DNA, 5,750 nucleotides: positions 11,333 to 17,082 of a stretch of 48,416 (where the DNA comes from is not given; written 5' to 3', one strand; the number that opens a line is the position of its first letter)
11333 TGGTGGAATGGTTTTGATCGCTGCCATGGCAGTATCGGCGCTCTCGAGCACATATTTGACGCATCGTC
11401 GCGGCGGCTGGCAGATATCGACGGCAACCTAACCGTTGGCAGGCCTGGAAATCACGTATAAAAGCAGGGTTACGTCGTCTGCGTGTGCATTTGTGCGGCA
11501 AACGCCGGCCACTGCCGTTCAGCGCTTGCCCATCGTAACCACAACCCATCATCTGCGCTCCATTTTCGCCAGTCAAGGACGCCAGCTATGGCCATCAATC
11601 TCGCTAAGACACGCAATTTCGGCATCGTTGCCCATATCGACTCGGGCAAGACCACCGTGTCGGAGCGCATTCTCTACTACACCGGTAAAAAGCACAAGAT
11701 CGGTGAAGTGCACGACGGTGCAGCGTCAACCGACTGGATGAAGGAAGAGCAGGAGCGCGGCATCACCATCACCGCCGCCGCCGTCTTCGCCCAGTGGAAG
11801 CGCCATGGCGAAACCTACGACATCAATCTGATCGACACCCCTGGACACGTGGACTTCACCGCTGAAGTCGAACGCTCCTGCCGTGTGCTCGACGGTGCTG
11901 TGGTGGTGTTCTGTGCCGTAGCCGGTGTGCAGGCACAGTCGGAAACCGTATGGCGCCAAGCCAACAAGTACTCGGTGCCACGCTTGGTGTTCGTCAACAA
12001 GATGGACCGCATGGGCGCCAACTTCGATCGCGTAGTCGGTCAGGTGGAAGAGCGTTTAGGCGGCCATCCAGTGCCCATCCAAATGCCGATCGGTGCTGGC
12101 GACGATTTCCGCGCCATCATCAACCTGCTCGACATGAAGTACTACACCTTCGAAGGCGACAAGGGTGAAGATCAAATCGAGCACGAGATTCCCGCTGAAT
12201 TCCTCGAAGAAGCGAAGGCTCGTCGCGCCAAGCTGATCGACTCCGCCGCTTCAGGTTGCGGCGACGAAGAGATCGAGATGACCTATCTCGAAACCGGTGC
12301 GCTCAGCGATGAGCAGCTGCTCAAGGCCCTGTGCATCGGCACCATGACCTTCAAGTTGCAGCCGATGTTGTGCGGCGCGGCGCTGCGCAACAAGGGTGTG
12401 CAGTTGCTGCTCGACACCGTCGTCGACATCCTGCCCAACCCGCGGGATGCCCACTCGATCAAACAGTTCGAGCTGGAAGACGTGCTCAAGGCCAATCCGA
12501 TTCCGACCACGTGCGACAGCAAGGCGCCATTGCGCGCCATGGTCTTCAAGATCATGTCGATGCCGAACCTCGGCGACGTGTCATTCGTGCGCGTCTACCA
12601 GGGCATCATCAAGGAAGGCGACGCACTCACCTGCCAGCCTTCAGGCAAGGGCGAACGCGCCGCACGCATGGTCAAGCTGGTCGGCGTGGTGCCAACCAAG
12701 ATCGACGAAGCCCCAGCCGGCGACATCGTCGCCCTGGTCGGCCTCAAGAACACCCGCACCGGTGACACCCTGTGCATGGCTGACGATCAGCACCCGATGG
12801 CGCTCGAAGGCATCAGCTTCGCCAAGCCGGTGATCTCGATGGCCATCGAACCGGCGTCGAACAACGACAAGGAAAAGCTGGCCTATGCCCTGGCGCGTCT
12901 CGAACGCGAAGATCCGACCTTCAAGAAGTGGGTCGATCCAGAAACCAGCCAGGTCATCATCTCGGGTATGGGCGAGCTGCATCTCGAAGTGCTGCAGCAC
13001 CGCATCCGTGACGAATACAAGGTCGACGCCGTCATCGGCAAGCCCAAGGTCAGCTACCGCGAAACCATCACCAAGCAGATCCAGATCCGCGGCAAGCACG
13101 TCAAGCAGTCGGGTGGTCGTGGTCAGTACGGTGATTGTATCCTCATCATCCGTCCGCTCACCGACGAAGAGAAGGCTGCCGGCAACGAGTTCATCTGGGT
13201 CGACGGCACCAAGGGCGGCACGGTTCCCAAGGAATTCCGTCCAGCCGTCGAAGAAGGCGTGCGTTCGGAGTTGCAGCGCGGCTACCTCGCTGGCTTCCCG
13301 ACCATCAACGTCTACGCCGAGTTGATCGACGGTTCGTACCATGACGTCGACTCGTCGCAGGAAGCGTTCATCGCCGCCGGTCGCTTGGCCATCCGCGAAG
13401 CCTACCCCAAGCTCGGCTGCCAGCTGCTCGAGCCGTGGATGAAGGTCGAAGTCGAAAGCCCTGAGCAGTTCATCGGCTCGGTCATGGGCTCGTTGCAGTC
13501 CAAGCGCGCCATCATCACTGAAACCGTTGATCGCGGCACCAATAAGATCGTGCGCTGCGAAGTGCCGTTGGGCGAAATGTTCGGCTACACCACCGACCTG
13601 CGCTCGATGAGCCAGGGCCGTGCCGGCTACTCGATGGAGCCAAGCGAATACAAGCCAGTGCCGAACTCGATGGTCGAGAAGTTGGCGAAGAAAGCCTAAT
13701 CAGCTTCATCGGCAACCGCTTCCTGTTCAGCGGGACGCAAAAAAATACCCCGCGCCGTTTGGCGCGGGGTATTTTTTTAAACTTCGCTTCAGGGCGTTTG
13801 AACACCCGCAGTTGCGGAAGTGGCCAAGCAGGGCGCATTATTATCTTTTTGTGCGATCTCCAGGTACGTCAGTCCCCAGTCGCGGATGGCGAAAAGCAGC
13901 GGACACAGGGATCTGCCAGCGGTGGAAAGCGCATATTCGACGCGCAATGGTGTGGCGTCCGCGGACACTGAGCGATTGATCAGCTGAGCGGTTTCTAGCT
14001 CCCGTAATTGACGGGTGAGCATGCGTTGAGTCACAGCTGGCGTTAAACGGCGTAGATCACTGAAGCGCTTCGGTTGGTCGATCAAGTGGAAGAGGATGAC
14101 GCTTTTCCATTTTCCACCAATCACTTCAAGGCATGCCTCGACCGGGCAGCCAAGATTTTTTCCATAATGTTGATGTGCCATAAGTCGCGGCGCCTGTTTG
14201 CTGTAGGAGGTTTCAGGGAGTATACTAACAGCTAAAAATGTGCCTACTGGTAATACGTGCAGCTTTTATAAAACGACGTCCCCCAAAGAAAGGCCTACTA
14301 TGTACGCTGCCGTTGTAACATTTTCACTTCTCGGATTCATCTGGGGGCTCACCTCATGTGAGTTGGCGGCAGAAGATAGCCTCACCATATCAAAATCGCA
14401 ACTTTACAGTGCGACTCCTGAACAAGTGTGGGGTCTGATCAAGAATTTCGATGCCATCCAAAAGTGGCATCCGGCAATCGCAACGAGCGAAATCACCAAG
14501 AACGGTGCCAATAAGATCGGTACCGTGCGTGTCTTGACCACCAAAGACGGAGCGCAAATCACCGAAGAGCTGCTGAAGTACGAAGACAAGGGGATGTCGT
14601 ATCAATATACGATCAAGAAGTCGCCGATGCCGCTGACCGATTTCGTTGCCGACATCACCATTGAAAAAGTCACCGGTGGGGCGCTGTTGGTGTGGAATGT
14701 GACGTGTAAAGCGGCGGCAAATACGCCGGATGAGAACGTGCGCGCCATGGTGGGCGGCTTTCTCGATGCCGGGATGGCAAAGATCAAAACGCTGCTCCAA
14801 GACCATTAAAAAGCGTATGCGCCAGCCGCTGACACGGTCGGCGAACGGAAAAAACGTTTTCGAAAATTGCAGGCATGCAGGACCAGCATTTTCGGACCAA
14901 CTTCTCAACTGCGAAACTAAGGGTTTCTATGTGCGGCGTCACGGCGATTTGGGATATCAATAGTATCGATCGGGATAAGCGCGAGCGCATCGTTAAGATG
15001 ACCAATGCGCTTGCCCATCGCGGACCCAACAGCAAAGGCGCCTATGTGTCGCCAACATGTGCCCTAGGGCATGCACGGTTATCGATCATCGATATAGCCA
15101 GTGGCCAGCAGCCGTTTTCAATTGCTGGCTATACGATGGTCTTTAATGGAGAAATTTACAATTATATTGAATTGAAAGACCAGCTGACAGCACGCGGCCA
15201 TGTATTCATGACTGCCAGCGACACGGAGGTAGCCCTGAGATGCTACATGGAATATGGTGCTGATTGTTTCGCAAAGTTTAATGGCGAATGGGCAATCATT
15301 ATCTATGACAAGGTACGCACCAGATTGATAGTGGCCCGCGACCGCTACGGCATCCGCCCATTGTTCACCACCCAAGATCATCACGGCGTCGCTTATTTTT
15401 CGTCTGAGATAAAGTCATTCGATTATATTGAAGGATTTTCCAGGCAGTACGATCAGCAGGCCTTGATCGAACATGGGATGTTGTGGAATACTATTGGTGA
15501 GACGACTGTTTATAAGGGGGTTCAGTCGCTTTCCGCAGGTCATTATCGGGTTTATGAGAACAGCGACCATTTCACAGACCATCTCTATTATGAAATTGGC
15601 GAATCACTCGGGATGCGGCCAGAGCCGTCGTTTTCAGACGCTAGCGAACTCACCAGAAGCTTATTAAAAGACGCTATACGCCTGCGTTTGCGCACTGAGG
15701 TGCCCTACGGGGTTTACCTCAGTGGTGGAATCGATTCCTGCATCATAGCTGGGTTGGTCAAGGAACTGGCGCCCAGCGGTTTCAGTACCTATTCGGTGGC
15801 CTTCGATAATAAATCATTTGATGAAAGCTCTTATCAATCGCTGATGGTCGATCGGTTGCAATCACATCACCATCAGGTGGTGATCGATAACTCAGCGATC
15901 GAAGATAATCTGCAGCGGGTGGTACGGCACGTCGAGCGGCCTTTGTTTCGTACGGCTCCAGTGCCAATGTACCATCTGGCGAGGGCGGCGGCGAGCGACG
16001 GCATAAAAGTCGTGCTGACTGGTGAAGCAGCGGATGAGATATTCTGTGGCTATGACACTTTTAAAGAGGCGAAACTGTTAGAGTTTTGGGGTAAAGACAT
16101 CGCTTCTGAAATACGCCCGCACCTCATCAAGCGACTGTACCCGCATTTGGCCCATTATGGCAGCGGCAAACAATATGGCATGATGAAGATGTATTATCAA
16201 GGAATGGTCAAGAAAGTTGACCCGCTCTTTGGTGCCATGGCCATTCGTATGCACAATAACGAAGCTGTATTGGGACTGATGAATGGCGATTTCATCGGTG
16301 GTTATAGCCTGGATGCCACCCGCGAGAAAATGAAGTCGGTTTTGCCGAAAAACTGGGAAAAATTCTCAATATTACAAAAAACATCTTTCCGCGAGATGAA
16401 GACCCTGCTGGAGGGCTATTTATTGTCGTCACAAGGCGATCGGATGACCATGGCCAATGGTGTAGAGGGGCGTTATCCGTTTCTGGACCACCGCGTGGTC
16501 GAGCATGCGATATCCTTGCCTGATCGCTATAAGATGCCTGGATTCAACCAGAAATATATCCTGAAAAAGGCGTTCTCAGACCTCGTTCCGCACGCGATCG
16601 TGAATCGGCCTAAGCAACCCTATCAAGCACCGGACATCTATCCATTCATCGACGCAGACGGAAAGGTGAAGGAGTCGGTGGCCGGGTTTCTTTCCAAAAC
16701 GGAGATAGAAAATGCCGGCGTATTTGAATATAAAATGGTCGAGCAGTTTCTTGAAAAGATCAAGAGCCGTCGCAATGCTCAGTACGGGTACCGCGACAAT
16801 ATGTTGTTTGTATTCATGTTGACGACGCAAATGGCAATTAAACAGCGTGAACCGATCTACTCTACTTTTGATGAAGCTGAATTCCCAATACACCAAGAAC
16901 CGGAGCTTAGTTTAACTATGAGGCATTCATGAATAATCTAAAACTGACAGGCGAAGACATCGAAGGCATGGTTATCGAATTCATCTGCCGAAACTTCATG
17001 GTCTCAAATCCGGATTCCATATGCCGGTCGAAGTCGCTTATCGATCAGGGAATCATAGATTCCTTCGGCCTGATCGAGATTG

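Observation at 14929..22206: Orphan 7-gene operon: AsnB-like amidotransferase, carrier protein, WbuX-type PP-loop enzyme, DUF1330, P-loop fusion, MFS, porin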

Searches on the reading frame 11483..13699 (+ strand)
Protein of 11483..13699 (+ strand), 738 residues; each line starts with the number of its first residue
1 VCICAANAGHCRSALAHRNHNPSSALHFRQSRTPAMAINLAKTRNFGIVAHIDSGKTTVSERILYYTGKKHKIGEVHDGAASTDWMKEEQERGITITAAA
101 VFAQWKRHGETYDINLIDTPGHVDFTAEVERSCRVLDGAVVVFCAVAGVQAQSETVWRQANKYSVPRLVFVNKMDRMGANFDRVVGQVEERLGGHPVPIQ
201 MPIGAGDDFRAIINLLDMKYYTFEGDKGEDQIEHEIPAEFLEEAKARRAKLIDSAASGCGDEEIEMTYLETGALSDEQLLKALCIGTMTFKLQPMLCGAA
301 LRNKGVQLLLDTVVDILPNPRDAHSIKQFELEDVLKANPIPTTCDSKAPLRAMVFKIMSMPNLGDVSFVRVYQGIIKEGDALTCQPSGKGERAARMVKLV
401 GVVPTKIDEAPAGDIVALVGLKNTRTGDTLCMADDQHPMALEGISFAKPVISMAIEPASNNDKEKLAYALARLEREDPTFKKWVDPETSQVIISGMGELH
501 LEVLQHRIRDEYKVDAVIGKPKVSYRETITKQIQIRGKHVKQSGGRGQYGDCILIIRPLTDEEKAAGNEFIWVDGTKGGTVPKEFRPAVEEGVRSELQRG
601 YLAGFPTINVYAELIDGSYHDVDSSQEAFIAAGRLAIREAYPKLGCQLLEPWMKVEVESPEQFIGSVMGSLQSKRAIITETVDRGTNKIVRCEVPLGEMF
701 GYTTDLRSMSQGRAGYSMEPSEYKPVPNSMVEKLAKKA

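Call 30: list_cluster_members(proteins=[window:11483-13699:+, window:24314-26755:+, window:23267-24172:+, window:14929-16932:+, window:16929-17201:+, window:18264-18545:+, window:19692-20906:+, window:20908-22206:+, window:13789-14181:-, window:22261-23229:-])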
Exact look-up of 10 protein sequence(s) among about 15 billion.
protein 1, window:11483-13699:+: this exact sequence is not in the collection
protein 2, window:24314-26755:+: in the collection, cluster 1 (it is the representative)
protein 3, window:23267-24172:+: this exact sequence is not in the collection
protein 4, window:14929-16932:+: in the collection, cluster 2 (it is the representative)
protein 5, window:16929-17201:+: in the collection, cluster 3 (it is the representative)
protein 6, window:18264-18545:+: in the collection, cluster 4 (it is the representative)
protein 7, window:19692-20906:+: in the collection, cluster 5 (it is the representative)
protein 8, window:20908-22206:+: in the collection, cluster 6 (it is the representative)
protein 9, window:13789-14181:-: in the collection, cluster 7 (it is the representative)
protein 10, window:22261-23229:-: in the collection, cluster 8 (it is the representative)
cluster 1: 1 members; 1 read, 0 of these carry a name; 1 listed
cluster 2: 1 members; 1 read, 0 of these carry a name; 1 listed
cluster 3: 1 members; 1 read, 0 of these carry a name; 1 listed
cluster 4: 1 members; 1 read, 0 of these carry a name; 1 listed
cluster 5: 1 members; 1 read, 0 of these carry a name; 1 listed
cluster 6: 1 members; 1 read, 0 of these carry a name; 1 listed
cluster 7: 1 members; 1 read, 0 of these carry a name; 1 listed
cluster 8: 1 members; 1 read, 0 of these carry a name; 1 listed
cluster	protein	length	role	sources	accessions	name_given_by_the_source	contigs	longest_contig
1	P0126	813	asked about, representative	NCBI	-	-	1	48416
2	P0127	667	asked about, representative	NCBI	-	-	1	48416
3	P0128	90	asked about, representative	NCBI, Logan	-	-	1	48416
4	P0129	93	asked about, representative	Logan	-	-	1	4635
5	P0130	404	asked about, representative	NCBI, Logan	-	-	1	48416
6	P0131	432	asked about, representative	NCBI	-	-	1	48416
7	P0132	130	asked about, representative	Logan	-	-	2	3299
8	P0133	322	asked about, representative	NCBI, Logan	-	-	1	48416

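Call 79: search_protein_families(library=pfam, proteins=[window:11483-13699:+], max_evalue=0.0001)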
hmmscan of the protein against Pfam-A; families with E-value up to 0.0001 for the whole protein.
window:11483-13699:+ (738 aa): 7 families
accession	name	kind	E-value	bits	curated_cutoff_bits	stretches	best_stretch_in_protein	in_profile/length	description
PF00009.33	GTP_EFTU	-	1.9e-61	207.4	26.5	1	42-318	2-187/188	Elongation factor Tu GTP binding domain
PF03764.24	EFG_IV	-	9.6e-36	122.7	24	1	521-642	1-118/121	Elongation factor G, domain IV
PF14492.12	EFG_III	-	1.4e-27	96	27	1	446-520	1-75/75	Elongation Factor G, domain III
PF00679.30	EFG_C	-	2e-27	95.5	27.9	1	647-733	1-88/89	Elongation factor G C-terminus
PF22042.2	EF-G_D2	-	1.4e-14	54.4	27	1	349-432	1-83/84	Elongation factor G domain 2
PF03144.31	GTP_EFTU_D2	-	1.7e-12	48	30.3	1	364-431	1-73/73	Elongation factor Tu domain 2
PF16658.11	RF3_C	-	1.8e-06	28.2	40.1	1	453-532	13-92/132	Class II release factor RF3, C-terminal domain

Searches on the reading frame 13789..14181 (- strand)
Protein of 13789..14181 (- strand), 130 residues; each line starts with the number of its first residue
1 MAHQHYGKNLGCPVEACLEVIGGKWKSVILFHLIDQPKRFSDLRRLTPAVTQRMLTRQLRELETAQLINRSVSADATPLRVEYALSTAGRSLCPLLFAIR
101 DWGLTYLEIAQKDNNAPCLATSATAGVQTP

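Call 4: search_protein_families(library=pfam, proteins=[window:13789-14181:-], max_evalue=0.01)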
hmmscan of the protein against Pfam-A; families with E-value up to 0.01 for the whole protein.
window:13789-14181:- (130 aa): 1 family
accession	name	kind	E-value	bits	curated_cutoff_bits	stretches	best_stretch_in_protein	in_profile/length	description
PF01638.23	HxlR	-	1.1e-29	102.5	20.8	1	20-108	1-88/91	HxlR-like helix-turn-helix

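Call 5: search_protein_families(library=ncbifam, proteins=[window:13789-14181:-], max_evalue=0.01)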
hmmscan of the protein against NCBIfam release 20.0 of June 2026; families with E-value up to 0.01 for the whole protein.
window:13789-14181:- (130 aa): 2 families
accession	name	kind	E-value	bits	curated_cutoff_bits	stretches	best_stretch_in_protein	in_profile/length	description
NF047364.1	redox_TF_RrpB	exception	3e-23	82.1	175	1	12-106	5-103/105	MarR family transcription factor RrpB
NF047367.1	redox_TF_RrpA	exception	2e-15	56.9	185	1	12-104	6-98/101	MarR family transcription factor RrpA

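Call 108: find_encoding_contigs(protein=window:13789-14181:-, flank=10000, max_places=6)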
Protein window:13789-14181:- (130 aa): 2 contigs read that carry it; 2 places shown.
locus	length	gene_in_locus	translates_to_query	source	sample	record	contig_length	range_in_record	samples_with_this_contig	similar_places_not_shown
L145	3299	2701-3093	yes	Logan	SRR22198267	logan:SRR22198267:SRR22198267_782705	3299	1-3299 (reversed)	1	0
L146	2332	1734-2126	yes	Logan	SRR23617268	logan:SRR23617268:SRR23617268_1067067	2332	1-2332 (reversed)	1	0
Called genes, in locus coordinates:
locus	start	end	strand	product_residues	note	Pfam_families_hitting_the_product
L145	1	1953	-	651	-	?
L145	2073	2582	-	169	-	PF10604:Polyketide_cyc2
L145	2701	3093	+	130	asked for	PF01638:HxlR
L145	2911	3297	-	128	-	?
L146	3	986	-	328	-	?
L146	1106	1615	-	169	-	PF10604:Polyketide_cyc2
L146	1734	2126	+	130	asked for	PF01638:HxlR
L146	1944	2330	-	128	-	?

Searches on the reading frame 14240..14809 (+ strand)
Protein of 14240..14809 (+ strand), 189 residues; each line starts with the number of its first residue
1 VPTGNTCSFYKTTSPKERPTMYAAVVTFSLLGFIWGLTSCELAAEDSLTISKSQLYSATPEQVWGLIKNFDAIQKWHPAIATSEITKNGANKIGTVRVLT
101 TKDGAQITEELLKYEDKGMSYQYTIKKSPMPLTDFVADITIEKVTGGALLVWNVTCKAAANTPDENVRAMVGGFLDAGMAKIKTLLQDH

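Call 4: search_protein_families(library=pfam, proteins=[window:14240-14809:+], max_evalue=0.01)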
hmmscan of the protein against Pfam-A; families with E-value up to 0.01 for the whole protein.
window:14240-14809:+ (189 aa): 2 families
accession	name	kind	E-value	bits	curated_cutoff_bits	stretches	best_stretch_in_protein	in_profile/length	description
PF10604.15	Polyketide_cyc2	-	3.5e-27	95.9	27.4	1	49-186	3-141/142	Polyketide cyclase / dehydrase and lipid transport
PF03364.25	Polyketide_cyc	-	0.0084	16.8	23.4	0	57-96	2-37/126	Polyketide cyclase / dehydrase and lipid transport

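Call 5: search_protein_families(library=ncbifam, proteins=[window:14240-14809:+], max_evalue=0.01)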
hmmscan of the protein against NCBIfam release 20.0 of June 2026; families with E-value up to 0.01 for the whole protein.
window:14240-14809:+ (189 aa): 0 families

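Call 109: search_protein_families(library=padloc, proteins=[window:14300-14809:+], max_evalue=0.001)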
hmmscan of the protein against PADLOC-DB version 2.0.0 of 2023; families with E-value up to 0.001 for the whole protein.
window:14300-14809:+ (169 aa): 0 families

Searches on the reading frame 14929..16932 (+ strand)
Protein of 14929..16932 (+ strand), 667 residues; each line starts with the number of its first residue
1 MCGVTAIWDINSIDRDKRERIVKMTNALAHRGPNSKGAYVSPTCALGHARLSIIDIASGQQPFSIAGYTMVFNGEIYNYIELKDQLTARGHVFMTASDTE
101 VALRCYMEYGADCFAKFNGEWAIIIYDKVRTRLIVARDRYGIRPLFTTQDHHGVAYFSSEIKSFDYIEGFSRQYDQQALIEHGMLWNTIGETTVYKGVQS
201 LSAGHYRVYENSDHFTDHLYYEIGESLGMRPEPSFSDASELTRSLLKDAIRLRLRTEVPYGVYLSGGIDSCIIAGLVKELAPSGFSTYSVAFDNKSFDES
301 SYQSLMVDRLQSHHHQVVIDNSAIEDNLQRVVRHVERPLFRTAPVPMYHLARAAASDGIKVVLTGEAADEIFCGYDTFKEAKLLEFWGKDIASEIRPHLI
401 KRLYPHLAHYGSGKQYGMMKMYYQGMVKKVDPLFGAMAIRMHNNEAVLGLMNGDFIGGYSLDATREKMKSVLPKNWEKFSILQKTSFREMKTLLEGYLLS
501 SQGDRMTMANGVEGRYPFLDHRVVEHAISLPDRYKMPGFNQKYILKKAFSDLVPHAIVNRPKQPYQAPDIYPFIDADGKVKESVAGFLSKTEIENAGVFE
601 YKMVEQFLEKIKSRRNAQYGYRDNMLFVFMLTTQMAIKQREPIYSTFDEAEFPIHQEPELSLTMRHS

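Call 4: search_protein_families(library=pfam, proteins=[window:14929-16932:+], max_evalue=0.01)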
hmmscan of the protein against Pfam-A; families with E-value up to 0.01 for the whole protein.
window:14929-16932:+ (667 aa): 4 families
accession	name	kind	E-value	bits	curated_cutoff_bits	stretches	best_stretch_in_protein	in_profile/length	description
PF00733.27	Asn_synthase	-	3.2e-86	290.6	21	1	243-616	3-334/354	Asparagine synthase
PF13537.11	GATase_7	-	6.9e-39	133.1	25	1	48-164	1-121/123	Glutamine amidotransferase domain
PF13522.11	GATase_6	-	1.5e-36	125.7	27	1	34-160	2-130/130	Glutamine amidotransferase domain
PF12481.13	DUF3700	-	0.0021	18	27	1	71-161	80-173/228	Aluminium induced protein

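Call 5: search_protein_families(library=ncbifam, proteins=[window:14929-16932:+], max_evalue=0.01)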
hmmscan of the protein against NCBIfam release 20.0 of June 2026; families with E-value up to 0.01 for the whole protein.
window:14929-16932:+ (667 aa): 10 families
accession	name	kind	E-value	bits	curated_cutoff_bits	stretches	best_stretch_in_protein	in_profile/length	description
TIGR01536.1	asn_synth_AEB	equivalog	4.1e-138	461.6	267.1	1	2-565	1-517/517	asparagine synthase (glutamine-hydrolyzing)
TIGR03108.1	eps_aminotran_1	hypoth_equivalog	2.8e-113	379.8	816.9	1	1-620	1-612/628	XrtA/PEP-CTERM system amidotransferase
TIGR03104.1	trio_amidotrans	equivalog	4.9e-97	325.5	570.1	2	1-378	1-383/589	N-acetylglutaminylglutamine amidotransferase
NF006949.0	PRK09431.1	equivalog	1.2e-93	314.5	499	3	1-164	1-165/554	asparagine synthase B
NF033535.1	lass_lactam_cya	exception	1e-59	202.7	525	2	1-396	1-400/668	lasso peptide isopeptide bond-forming cyclase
NF033561.1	macrolact_Ik_Al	subfamily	3.2e-16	59.1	300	2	98-297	60-251/561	albusnodin/ikarugamycin family macrolactam cyclase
TIGR01134.1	purF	equivalog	7.2e-12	45.4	350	1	43-176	65-211/432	amidophosphoribosyltransferase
NF001484.0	PRK00331.1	subfamily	1.1e-05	24.1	381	1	67-127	94-164/601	isomerizing glutamine--fructose-6-phosphate transaminase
TIGR01135.1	glmS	equivalog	1.5e-05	23.7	418.05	1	69-138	95-175/607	glutamine--fructose-6-phosphate transaminase (isomerizing)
TIGR00552.1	nadE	equivalog_domain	0.0098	15.1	63.65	0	245-377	12-147/251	NAD(+) synthase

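Call 109: search_protein_families(library=padloc, proteins=[window:14929-16932:+], max_evalue=0.001)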
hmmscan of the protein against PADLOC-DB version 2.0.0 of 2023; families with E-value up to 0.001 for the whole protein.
window:14929-16932:+ (667 aa): 0 families
